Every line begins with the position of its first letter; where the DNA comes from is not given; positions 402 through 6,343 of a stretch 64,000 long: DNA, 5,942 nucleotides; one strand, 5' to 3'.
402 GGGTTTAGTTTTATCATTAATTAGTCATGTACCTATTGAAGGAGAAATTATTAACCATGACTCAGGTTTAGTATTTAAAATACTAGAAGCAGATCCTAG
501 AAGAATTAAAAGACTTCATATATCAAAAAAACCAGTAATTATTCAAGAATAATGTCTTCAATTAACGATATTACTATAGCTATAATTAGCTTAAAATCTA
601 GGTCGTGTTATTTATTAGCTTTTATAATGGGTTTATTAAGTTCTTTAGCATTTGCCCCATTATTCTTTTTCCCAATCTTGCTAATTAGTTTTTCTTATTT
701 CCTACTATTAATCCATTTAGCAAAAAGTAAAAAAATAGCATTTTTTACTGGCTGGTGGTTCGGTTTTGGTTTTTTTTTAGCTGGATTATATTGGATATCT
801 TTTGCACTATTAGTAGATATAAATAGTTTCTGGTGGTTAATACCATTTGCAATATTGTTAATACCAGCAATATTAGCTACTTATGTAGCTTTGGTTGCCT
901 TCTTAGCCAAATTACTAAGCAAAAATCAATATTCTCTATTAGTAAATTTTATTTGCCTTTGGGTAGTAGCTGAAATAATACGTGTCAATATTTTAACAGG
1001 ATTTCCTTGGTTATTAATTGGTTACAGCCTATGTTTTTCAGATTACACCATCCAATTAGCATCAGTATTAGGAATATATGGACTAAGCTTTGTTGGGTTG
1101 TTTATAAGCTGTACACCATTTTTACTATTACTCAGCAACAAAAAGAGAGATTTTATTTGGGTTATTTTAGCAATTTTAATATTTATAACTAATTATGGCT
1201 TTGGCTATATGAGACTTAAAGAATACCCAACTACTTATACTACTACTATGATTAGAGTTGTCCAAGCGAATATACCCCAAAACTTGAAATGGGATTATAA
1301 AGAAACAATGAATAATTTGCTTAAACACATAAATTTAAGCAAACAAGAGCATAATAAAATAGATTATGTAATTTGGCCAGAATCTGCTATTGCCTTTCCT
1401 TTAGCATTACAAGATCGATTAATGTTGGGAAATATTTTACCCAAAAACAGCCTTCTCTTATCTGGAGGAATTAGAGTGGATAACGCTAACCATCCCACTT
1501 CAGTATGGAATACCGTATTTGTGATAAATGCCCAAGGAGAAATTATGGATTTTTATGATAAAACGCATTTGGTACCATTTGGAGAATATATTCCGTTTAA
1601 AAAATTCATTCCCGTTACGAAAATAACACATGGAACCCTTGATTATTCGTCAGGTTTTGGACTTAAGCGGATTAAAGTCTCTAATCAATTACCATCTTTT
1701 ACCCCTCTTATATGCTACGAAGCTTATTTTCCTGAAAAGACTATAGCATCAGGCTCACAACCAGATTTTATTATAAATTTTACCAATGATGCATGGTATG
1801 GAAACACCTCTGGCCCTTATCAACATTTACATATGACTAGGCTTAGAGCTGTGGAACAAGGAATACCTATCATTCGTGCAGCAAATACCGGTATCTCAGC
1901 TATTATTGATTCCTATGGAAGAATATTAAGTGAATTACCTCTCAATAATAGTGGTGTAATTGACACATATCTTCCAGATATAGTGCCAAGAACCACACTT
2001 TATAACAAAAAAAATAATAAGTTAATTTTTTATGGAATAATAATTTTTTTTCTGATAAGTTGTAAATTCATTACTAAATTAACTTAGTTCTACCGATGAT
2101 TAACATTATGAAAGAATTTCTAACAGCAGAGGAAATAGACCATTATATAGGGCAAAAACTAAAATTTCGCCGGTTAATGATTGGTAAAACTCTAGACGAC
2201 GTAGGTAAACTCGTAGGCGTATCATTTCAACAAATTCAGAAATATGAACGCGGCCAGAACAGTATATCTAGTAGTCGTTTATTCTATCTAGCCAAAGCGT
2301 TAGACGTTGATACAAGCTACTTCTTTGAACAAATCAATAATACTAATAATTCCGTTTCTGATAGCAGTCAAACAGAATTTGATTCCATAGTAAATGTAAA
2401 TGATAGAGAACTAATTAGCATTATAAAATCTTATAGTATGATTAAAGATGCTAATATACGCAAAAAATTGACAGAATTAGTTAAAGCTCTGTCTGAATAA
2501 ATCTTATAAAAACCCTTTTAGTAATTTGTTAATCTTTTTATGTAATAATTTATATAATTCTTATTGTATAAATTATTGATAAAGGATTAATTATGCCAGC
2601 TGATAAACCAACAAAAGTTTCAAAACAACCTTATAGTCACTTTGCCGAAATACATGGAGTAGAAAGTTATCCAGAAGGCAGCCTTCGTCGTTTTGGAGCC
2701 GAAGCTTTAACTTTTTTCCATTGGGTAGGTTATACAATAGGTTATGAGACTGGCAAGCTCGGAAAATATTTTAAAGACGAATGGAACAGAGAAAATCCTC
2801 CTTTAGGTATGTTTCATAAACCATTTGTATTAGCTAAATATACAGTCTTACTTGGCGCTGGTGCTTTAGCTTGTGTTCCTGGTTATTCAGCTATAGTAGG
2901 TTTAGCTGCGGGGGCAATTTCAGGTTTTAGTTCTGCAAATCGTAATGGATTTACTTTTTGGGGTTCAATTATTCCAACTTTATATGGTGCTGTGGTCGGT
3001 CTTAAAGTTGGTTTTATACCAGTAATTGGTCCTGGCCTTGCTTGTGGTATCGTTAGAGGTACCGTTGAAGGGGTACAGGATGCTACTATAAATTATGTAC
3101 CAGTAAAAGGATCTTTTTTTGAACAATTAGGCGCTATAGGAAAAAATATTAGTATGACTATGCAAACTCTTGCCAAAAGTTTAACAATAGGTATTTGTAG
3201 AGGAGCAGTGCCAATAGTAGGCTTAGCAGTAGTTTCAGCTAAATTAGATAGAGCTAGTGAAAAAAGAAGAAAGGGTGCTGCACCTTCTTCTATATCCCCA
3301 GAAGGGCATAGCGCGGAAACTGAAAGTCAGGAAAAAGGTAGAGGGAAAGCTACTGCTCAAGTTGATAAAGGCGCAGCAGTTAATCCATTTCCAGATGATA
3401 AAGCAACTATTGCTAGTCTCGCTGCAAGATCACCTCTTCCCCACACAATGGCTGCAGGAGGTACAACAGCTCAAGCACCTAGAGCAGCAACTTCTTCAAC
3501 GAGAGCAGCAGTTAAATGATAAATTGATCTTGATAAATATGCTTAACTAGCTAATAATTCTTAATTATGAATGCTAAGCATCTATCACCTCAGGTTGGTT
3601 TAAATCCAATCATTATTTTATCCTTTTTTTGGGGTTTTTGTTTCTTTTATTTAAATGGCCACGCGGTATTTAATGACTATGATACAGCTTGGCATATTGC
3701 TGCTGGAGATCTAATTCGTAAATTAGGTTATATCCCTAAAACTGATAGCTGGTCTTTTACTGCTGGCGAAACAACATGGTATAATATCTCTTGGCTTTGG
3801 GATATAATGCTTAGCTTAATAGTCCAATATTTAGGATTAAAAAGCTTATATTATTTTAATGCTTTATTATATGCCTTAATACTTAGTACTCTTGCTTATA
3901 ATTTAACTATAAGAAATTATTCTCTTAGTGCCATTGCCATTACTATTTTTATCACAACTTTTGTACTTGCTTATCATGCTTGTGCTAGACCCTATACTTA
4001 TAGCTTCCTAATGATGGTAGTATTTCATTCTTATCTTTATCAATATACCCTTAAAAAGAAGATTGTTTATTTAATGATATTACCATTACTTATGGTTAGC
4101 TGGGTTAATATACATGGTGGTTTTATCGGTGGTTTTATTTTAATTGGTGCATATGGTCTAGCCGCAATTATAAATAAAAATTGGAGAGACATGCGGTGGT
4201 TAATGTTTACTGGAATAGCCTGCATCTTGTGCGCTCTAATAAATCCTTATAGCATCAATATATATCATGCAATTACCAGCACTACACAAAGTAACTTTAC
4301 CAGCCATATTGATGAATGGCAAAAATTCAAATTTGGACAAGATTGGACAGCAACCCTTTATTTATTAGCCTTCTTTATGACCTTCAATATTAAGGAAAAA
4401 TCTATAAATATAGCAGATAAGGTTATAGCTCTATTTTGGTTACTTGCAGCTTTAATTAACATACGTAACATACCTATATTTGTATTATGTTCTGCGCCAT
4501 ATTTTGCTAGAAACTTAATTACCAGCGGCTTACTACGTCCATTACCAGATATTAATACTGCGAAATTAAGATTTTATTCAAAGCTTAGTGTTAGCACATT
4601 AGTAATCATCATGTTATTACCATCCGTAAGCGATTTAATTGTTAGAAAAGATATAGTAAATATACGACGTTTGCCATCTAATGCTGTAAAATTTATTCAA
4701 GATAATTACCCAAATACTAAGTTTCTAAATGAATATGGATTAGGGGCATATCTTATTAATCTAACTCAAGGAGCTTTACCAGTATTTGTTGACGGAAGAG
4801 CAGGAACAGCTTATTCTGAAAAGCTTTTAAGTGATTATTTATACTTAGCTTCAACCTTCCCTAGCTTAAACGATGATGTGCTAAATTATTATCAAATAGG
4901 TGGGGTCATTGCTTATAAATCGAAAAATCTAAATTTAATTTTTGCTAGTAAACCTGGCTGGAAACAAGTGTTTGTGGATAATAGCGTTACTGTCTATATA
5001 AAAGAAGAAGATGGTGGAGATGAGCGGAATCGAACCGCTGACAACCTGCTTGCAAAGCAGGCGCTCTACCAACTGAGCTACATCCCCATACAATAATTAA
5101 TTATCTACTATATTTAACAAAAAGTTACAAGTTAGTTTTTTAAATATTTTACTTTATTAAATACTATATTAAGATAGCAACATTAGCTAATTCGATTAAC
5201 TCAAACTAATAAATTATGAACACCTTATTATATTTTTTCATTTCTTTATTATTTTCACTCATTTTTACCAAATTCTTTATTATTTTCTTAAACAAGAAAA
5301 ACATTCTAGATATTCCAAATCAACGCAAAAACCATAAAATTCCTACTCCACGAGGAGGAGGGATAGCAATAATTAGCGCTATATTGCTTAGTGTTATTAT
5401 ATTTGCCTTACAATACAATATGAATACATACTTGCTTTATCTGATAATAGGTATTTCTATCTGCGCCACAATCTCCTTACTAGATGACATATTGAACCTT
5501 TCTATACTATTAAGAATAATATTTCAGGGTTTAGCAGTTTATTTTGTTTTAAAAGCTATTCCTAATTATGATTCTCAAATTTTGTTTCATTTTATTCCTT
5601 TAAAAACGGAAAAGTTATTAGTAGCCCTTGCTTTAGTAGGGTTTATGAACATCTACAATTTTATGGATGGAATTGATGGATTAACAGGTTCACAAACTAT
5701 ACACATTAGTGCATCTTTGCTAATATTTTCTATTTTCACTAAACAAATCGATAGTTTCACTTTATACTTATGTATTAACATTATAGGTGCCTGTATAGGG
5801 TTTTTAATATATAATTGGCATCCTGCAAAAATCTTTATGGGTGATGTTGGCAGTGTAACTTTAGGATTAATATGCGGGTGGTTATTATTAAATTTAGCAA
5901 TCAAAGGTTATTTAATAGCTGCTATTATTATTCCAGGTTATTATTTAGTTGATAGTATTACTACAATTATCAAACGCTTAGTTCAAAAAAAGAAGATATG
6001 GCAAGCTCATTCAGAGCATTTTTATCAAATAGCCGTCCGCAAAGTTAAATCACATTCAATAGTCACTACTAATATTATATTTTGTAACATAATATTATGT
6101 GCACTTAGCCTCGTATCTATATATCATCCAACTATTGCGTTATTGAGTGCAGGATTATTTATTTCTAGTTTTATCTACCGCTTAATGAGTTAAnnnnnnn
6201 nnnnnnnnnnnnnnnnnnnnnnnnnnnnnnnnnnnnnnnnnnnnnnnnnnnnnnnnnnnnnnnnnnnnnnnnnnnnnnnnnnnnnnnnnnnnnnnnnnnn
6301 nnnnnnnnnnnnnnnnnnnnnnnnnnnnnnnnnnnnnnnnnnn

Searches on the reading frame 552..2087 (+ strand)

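Call 50: search_protein_families(library=pfam, proteins=[window:552-2087:+], max_evalue=0.00001)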
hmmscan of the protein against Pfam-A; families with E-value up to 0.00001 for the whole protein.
window:552-2087:+ (511 aa): 2 families
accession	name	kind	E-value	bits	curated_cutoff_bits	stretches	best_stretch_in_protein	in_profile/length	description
PF00795.27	CN_hydrolase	-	8.8e-30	104.3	23.2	1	234-471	2-243/256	Carbon-nitrogen hydrolase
PF20154.4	LNT_N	-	2.5e-27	96.4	27.1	1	27-187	2-158/159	Apolipoprotein N-acyltransferase N-terminal domain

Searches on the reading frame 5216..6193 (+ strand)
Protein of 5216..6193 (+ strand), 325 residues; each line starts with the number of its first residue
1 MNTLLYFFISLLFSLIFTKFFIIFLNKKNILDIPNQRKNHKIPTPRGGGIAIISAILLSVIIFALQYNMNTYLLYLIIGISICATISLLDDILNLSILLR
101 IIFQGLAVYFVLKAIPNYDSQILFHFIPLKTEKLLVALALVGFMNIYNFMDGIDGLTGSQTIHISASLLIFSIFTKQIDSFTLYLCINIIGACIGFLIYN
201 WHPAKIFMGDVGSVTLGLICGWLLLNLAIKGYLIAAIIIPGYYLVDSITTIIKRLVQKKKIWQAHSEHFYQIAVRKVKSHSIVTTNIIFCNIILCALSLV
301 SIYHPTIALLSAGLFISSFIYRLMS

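Call 50: search_protein_families(library=pfam, proteins=[window:5216-6193:+], max_evalue=0.00001)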
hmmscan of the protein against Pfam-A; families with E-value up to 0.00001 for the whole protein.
window:5216-6193:+ (325 aa): 1 family
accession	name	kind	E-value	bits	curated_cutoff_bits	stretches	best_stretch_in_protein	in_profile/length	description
PF00953.26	Glycos_transf_4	-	3.8e-32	111.9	27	1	74-226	2-158/160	Glycosyl transferase family 4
